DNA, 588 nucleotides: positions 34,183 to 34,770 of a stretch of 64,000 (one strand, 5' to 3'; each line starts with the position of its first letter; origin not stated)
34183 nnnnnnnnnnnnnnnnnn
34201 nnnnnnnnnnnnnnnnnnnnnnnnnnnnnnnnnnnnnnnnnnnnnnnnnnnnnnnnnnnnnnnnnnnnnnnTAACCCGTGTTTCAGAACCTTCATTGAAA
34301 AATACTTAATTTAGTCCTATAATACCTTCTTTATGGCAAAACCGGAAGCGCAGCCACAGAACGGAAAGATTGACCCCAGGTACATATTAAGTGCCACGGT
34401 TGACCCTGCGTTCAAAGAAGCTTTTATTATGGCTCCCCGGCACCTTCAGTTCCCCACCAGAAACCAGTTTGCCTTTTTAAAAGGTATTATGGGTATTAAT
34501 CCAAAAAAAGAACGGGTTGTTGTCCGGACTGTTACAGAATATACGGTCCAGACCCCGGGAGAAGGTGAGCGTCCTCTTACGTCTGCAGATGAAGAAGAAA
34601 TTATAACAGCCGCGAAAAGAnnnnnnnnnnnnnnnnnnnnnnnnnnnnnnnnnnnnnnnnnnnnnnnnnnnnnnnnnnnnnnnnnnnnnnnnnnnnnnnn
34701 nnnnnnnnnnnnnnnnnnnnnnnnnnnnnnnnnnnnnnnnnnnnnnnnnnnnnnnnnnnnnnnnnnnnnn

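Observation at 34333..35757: Two tandem paralogous genes downstream of rpoD encode sigma-70 region 3.2/4-only proteins with a shared novel N-terminal domain.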

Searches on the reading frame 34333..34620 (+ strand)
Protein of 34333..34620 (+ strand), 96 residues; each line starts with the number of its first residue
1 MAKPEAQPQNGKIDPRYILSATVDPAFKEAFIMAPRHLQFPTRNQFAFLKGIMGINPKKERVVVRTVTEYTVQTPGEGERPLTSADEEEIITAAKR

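Call 14: find_related_loci(query=A2, collection=genome_contigs, flank=6000)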
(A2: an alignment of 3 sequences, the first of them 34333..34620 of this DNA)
Query A2 (96 aa) in genome_contigs; peptide patterns used: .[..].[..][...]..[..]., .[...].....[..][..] (x = any residue, [..] = any of these).
32 stretches matched a pattern, but none encodes a relative of the query by tblastn (E <= 1e-3).

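Call 22: search_protein_representatives(alignment_id=A2)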
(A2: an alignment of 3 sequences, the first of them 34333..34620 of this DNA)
Query: 3 sequences, 95 profile positions. Proteins with E-value up to 0.001 (for the whole library): 13; up to 1e-10: 13; up to 1e-30: 2. The best 13 are listed.
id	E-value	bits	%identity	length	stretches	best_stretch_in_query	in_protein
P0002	7.2e-45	167.3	-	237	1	2-95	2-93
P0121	1.8e-42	159.6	-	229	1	1-95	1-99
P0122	2.1e-26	108.1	-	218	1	10-94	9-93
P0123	5.7e-24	100.3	-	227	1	9-95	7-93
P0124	7.9e-24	99.8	-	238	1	7-94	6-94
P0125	4.1e-23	97.5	-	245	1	5-81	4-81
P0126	1.7e-22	95.6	-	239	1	12-94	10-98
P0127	5.1e-22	94.1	-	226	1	9-94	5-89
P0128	8.2e-22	93.4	-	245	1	4-79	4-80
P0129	5.0e-21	90.9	-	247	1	1-72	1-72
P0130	1.2e-18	83.2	-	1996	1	18-45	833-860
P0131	5.7e-16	74.7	-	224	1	10-94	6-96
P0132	5.2e-12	62.0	-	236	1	8-88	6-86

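Call 25: find_encoding_contigs(protein=P0125, flank=8000, max_places=4)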
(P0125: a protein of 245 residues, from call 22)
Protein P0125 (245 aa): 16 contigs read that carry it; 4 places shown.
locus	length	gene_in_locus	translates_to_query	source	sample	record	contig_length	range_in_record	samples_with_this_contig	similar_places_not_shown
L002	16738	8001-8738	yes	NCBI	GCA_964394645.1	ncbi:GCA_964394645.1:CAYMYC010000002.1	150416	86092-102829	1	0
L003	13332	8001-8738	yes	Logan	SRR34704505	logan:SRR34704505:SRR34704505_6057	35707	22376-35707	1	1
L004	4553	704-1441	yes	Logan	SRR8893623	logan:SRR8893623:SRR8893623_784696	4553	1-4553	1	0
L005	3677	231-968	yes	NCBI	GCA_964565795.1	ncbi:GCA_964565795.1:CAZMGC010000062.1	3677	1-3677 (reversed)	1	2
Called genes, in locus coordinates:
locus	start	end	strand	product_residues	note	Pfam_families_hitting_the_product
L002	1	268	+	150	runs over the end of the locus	PF02502:LacAB_rpiB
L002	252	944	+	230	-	PF00834:Ribul_P_3_epim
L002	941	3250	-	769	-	PF00690:Cation_ATPase_N, PF00122:E1-E2_ATPase, PF00702:Hydrolase, PF13246:Cation_ATPase, PF08282:Hydrolase_3 (faint), PF00689:Cation_ATPase_C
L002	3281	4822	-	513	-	PF05362:Lon_C, PF13541:ChlI, PF00158:Sigma54_activat (faint), PF01078:Mg_chelatase, PF07728:AAA_5, PF00493:MCM (weak), PF13335:Mg_chelatase_C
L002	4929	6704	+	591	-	PF01807:Zn_ribbon_DnaG, PF08275:DNAG_N, PF01751:Toprim, PF13155:Toprim_2, PF13362:Toprim_3 (weak), PF13662:Toprim_4, PF10410:DnaB_bind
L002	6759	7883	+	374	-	PF03979:Sigma70_r1_1 (weak), PF00140:Sigma70_r1_2, PF04542:Sigma70_r2, PF04539:Sigma70_r3, PF04545:Sigma70_r4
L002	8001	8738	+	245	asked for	PF04545:Sigma70_r4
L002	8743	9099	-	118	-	PF08818:DUF1801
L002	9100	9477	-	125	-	PF07237:DUF1428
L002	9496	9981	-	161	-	PF06983:3-dmu-9_3-mt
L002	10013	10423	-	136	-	-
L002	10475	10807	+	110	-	-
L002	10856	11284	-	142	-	PF00903:Glyoxalase (weak), PF22677:Ble-like_N (weak)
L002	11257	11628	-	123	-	PF00903:Glyoxalase, PF18029:Glyoxalase_6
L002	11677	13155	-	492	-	PF00005:ABC_tran, PF02463:SMC_N (faint), PF03193:RsgA_GTPase (faint), PF13191:AAA_16 (faint), PF13476:AAA_23 (faint), PF13555:AAA_29 (faint), PF12848:ABC_tran_Xtn, PF00005:ABC_tran, +5 more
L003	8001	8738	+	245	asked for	PF04545:Sigma70_r4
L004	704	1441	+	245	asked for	PF04545:Sigma70_r4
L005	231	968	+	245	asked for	PF04545:Sigma70_r4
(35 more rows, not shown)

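Call 32: find_encoding_contigs(protein=P0122, flank=6000, max_places=3)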
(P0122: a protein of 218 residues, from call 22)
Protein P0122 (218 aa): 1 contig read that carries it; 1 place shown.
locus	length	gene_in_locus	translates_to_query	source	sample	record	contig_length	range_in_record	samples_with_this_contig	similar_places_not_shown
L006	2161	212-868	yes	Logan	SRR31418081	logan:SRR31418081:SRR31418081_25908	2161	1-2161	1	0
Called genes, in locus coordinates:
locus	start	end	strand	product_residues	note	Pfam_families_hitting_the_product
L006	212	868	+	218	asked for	PF04545:Sigma70_r4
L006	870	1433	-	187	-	PF01872:RibD_C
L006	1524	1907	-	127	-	PF00903:Glyoxalase (weak), PF12681:Glyoxalase_2 (weak), PF18029:Glyoxalase_6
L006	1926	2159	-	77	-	?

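Call 33: find_encoding_contigs(protein=P0123, flank=6000, max_places=3)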
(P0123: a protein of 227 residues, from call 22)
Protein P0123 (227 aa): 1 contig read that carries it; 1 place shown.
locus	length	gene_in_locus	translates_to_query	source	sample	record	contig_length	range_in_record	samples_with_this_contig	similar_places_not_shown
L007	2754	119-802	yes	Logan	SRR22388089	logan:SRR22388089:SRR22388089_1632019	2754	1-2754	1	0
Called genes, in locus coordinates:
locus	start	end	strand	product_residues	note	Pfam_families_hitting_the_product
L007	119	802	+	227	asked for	PF04545:Sigma70_r4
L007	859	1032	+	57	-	-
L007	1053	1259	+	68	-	PF01255:Prenyltransf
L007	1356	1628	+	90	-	PF01255:Prenyltransf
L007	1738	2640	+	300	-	PF03193:RsgA_GTPase (faint), PF00350:Dynamin_N (weak), PF01926:MMR_HSR1, PF02421:FeoB_N, PF04548:AIG1 (weak), PF00009:GTP_EFTU (weak), PF07650:KH_2 (weak)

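Call 36: find_encoding_contigs(protein=P0124, flank=6000, max_places=3)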
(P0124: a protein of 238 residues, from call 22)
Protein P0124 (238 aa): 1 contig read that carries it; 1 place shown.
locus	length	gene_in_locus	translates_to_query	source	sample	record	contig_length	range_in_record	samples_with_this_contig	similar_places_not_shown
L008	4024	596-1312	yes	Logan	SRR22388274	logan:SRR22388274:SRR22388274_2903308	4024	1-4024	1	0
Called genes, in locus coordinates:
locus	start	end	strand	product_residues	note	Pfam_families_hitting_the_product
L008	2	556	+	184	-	?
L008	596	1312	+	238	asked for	-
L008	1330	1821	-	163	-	PF08327:AHSA1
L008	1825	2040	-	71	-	-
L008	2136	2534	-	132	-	PF00903:Glyoxalase (weak)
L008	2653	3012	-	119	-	-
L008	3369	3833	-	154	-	-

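Call 37: find_encoding_contigs(protein=P0126, flank=6000, max_places=3)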
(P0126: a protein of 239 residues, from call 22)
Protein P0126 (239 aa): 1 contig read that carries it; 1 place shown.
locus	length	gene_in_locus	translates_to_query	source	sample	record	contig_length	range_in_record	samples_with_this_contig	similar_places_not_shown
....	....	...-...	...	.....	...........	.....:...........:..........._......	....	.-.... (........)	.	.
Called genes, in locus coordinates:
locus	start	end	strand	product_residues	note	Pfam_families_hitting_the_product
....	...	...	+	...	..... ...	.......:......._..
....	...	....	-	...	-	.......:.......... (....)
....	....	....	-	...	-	-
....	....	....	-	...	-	-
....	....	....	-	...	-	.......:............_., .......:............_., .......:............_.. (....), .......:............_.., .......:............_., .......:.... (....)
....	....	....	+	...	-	-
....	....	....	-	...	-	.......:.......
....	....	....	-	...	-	?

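Call 47: list_cluster_members(proteins=[P0121, P0122, P0123, P0124, P0125, P0126, P0127, P0128, P0129, P0131])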
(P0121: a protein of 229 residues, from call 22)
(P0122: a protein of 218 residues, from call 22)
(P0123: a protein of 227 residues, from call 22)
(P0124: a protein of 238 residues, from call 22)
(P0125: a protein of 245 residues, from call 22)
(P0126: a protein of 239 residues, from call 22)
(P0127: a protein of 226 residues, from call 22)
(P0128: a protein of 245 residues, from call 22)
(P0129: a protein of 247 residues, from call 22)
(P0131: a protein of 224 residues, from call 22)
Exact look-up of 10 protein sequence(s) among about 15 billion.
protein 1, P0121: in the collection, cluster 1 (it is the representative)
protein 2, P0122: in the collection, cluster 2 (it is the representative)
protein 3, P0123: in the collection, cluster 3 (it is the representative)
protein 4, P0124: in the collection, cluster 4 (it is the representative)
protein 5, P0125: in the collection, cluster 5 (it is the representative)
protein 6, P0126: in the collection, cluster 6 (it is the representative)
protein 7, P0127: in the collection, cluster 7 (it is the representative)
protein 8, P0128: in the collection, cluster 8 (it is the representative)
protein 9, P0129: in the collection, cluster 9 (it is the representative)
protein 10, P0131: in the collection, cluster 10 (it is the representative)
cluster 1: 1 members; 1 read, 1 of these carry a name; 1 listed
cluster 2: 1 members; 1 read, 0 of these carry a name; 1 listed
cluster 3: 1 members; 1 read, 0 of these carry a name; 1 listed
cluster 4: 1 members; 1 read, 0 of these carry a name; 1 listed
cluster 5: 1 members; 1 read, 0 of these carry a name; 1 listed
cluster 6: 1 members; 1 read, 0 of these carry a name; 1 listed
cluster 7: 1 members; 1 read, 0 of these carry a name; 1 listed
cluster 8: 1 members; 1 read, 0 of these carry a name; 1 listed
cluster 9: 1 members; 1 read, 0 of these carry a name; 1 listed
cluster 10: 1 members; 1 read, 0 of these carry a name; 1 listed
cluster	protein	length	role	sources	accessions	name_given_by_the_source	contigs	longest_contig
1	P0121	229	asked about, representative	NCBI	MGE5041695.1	MAG: sigma-70 family RNA polymerase sigma factor [Candidatus Levyibacteriota bacterium]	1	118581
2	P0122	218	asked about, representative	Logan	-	-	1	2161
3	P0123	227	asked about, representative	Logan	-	-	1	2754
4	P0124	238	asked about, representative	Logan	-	-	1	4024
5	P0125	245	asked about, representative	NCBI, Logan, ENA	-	-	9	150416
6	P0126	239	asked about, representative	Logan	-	-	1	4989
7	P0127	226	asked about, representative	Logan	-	-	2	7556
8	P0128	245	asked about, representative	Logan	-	-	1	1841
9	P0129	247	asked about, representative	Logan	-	-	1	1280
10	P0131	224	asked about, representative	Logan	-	-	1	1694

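Call 48: find_encoding_contigs(protein=P0127, flank=8000, max_places=3)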
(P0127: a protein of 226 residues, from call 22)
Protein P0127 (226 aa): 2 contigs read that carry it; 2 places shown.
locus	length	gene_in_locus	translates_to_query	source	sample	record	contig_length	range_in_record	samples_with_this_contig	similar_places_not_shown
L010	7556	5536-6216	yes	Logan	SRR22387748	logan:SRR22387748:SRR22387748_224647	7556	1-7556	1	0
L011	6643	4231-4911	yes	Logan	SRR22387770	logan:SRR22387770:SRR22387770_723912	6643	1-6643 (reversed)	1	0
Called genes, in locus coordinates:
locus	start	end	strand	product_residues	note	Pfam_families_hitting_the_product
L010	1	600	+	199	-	?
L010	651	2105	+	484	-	PF25919:BSH_CusB (faint), PF00364:Biotin_lipoyl (faint), PF25973:BSH_CzcB (faint), PF25967:RND-MFP_C (faint), PF25975:CzcB_C (weak), PF25989:YknX_C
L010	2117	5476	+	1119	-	PF00873:ACR_tran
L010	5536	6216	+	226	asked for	PF04545:Sigma70_r4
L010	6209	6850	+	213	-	PF04545:Sigma70_r4 (faint), PF08281:Sigma70_r4_2 (weak)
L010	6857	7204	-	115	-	PF00903:Glyoxalase, PF18029:Glyoxalase_6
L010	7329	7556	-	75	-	?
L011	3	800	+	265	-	?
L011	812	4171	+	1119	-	PF00873:ACR_tran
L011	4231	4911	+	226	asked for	PF04545:Sigma70_r4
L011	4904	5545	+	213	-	PF04545:Sigma70_r4 (faint), PF08281:Sigma70_r4_2 (weak)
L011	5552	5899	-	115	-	PF00903:Glyoxalase, PF18029:Glyoxalase_6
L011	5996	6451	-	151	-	PF03073:TspO_MBR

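Call 49: find_encoding_contigs(protein=P0132, flank=8000, max_places=3)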
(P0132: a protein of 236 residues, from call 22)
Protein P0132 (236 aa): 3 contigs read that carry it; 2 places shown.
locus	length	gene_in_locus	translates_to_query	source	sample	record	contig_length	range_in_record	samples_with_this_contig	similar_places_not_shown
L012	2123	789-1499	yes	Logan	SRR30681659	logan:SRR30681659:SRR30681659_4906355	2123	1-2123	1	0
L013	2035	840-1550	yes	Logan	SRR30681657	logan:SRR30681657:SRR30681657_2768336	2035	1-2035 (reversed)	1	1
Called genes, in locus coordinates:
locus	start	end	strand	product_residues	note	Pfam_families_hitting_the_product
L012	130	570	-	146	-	-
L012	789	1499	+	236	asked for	PF04539:Sigma70_r3 (faint), PF04545:Sigma70_r4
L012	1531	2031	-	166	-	PF00903:Glyoxalase, PF18029:Glyoxalase_6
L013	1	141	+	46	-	?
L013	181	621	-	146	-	-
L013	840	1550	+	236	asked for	PF04539:Sigma70_r3 (faint), PF04545:Sigma70_r4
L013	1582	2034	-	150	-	?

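Call 50: find_encoding_contigs(protein=P0131, flank=8000, max_places=3)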
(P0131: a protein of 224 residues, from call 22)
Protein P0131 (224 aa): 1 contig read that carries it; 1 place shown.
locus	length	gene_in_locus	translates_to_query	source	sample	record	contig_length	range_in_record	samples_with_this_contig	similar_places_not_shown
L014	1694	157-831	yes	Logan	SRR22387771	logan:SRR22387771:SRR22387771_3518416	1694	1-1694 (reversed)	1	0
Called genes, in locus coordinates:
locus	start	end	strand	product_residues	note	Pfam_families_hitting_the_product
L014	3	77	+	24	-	?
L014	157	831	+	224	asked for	PF04545:Sigma70_r4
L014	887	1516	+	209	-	PF04545:Sigma70_r4 (weak)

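Call 66: search_protein_families(library=phrogs, proteins=[window:34333-34620:+, L010:6209-6847:+], max_evalue=0.1)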
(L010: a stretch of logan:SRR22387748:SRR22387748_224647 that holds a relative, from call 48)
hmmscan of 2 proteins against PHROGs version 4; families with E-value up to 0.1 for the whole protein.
window:34333-34620:+ (96 aa): 0 families

L010:6209-6847:+ (213 aa): 8 families
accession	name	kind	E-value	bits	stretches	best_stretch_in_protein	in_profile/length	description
phrog_351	-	transcription regulation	2.9e-11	43.7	1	108-210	627-727/928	RNA polymerase sigma factor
phrog_1740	-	transcription regulation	5.9e-07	29.3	1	138-211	145-218/567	RNA polymerase sigma factor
phrog_11138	-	unknown function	1e-05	26.9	1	141-209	71-139/142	-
phrog_13787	-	unknown function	0.00022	22.4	1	113-209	78-168/172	-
phrog_36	-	transcription regulation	0.00032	21.4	1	150-210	128-188/220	transcriptional regulator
phrog_79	-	transcription regulation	0.014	16.1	1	144-200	75-128/156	anti-termination protein Q-like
phrog_3512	-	transcription regulation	0.022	15.9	1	140-205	49-109/130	sigma factor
phrog_4151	-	DNA, RNA and nucleotide metabolism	0.032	15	1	168-196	11-39/154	DNA binding protein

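Call 67: search_protein_families(library=padloc, proteins=[window:34333-34620:+, L010:6209-6847:+], max_evalue=0.1)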
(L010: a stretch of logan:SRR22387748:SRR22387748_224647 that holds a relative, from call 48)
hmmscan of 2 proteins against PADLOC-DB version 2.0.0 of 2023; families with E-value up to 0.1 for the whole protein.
window:34333-34620:+ (96 aa): 0 families

L010:6209-6847:+ (213 aa): 0 families

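Call 89: find_encoding_contigs(protein=P0128, flank=3000, max_places=2)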
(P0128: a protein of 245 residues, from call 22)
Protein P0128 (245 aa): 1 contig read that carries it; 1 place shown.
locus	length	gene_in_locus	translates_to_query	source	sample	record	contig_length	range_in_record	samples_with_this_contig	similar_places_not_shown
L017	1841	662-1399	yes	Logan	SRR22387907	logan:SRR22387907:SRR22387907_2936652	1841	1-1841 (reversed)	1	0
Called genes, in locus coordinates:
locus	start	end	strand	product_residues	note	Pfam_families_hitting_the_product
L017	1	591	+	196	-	?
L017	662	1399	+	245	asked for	PF04545:Sigma70_r4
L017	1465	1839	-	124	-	?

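Call 90: find_encoding_contigs(protein=P0129, flank=3000, max_places=2)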
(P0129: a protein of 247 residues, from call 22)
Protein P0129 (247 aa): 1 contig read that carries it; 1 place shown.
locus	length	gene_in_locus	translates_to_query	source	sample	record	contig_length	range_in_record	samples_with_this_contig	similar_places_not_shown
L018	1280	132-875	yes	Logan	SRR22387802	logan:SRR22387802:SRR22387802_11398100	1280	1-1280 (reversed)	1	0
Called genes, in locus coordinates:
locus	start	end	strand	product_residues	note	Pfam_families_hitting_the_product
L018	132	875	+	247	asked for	PF04545:Sigma70_r4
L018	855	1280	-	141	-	?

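Call 96: search_dna_similar(query=window:34333-34620:+, collection=phages, mode=protein, max_evalue=1, max_rows=5)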
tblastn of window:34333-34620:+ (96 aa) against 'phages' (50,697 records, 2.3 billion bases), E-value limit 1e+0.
No match.
